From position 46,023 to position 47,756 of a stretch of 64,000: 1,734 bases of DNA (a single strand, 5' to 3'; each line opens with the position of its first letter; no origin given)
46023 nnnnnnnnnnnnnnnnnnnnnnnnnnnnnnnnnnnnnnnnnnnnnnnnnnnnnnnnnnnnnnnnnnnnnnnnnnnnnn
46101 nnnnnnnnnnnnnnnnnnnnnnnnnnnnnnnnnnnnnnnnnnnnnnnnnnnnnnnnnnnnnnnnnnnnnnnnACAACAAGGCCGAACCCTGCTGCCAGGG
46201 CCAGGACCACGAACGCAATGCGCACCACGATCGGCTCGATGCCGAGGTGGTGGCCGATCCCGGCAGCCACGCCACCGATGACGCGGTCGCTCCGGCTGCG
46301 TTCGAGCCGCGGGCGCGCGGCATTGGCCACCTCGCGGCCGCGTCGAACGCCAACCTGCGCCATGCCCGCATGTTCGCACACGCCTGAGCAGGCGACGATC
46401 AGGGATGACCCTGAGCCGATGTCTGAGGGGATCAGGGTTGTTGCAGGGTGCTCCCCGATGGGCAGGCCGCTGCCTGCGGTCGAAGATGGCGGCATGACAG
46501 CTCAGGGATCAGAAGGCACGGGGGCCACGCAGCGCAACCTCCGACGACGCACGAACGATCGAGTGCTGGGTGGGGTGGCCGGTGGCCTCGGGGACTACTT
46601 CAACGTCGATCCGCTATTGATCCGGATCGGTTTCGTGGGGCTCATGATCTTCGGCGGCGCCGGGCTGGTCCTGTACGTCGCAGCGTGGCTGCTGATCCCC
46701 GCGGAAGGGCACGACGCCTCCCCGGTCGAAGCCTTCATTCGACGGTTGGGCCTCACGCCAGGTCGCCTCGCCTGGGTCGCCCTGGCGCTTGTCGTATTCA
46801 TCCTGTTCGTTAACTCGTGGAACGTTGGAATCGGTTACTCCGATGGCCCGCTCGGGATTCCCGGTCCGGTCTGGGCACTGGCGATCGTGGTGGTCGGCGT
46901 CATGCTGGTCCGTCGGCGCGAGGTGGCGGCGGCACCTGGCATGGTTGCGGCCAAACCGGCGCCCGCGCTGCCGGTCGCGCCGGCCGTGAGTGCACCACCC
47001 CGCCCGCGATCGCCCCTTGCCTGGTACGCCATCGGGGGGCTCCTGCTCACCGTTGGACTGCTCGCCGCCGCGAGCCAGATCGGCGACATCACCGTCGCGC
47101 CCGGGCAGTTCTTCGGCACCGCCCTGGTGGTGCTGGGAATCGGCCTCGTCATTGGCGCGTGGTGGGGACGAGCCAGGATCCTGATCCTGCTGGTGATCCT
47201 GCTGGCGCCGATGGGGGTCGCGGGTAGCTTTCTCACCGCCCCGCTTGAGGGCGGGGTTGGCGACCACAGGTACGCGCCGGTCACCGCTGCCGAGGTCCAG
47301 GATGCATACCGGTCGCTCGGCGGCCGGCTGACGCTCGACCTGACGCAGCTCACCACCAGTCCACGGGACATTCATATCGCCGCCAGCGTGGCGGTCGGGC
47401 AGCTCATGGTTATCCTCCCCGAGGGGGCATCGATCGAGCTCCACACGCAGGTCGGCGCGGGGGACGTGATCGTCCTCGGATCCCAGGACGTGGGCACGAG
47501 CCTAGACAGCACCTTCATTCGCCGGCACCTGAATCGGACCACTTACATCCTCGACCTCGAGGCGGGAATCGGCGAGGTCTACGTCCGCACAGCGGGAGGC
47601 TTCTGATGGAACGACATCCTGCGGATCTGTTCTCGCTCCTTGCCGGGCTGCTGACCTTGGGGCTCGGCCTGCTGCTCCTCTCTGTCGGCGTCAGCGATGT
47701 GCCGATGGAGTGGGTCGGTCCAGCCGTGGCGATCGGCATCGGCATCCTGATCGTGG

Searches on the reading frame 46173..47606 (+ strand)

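Call 24: search_protein_families(library=pfam, proteins=[window:46173-47606:+], max_evalue=0.001)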
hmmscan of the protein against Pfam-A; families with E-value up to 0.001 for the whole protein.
window:46173-47606:+ (477 aa): 2 families
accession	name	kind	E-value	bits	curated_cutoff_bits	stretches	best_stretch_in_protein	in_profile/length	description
PF04024.17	PspC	-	1.2e-21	76.7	25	1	121-178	1-58/58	PspC domain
PF09922.15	LiaF-like_C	-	7.3e-05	23.1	29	1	381-441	21-81/114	Cell wall-active antibiotics response LiaF, C-terminal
